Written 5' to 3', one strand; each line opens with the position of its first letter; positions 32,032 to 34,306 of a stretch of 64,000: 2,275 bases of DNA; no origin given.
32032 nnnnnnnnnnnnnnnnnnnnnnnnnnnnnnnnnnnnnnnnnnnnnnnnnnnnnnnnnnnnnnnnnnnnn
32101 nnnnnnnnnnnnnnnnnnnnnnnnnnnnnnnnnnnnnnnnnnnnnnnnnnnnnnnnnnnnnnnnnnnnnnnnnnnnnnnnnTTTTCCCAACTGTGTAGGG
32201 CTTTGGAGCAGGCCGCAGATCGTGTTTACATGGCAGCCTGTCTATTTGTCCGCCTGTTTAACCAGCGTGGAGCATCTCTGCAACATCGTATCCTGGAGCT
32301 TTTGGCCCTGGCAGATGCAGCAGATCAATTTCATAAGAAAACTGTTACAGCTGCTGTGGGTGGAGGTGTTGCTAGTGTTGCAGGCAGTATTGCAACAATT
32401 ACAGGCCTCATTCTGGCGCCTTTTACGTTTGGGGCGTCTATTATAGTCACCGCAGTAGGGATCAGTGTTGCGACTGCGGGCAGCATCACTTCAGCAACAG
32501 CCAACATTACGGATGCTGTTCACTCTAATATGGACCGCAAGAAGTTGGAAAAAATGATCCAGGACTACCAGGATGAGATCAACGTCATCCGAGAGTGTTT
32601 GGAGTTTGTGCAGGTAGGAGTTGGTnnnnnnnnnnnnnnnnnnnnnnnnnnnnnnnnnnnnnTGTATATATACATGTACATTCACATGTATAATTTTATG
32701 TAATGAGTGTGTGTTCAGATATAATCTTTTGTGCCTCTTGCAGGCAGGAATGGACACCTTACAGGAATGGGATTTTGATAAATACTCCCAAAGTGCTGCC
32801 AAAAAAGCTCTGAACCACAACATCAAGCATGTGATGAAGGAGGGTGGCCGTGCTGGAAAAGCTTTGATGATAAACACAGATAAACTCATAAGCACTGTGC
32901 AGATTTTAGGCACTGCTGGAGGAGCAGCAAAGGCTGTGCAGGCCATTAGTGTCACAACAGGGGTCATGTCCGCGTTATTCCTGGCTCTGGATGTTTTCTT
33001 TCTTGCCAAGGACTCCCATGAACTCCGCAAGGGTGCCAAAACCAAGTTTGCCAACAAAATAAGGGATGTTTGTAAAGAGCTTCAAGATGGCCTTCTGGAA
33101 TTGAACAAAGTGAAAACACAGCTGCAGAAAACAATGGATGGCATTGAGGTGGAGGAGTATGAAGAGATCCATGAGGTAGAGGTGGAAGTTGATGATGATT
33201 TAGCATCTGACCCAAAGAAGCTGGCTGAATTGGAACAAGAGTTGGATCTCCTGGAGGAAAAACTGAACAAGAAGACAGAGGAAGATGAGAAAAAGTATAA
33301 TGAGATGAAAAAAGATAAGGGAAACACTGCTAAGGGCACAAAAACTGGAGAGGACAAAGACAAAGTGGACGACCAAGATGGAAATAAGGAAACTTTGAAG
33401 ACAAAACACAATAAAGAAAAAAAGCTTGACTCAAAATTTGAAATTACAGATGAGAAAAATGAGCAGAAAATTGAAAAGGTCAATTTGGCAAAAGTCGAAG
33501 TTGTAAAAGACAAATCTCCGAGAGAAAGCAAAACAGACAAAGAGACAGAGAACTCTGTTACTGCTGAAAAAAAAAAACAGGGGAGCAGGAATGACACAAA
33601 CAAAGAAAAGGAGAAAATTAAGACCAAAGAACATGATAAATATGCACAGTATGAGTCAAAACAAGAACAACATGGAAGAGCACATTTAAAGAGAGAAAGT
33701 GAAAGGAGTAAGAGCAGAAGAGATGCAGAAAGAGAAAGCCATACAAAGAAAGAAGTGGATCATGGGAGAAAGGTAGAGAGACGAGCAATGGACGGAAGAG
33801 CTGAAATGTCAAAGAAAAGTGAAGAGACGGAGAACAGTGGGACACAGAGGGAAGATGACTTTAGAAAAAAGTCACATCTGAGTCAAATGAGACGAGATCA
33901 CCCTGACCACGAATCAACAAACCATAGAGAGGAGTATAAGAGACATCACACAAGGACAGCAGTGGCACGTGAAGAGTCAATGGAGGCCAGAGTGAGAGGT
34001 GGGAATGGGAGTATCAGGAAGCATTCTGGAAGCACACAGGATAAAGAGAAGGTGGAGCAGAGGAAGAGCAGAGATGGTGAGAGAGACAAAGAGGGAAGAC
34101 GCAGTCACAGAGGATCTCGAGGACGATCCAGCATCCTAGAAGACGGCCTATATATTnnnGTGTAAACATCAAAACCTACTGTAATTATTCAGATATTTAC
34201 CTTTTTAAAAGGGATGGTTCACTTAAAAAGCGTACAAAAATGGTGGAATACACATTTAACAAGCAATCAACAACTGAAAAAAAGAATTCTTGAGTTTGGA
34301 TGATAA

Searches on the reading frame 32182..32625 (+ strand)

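Call 11: search_protein_families(library=pfam, proteins=[window:32182-32625:+], max_evalue=0.1)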
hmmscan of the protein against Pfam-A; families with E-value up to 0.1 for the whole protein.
window:32182-32625:+ (148 aa): 3 families
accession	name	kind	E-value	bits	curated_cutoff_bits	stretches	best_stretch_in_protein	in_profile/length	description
PF05461.16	ApoL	-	1.4e-22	80.9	25.9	1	20-141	51-172/298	Apolipoprotein L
PF04888.17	SseC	-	0.005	16.9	30.2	1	49-136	45-132/312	Secretion system effector C (SseC) like family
PF21808.2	Dynamin-like_hel_bact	-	0.036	13.7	28.3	1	41-141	241-331/373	Bacterial dynamin-like protein, helical domain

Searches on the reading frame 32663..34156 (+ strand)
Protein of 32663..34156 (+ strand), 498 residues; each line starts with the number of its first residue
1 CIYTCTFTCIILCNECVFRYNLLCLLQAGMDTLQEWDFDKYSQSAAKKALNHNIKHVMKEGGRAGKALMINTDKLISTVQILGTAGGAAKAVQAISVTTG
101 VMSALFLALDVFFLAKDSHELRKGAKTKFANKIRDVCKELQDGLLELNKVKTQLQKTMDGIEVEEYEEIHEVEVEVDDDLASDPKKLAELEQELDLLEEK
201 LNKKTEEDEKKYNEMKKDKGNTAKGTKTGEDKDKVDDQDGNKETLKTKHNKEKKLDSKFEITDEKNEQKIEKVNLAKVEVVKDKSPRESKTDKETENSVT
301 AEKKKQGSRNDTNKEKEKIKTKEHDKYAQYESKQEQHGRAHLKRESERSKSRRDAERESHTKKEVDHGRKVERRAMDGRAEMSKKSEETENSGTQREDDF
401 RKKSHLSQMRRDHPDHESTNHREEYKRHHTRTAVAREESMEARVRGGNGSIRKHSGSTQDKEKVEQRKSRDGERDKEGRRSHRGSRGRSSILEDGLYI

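Call 11: search_protein_families(library=pfam, proteins=[window:32663-34156:+], max_evalue=0.1)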
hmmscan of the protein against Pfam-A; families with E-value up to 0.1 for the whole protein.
window:32663-34156:+ (498 aa): 1 family
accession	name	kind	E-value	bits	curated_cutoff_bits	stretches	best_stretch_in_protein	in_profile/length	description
PF05461.16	ApoL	-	8.2e-09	35.7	25.9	1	76-148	224-297/298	Apolipoprotein L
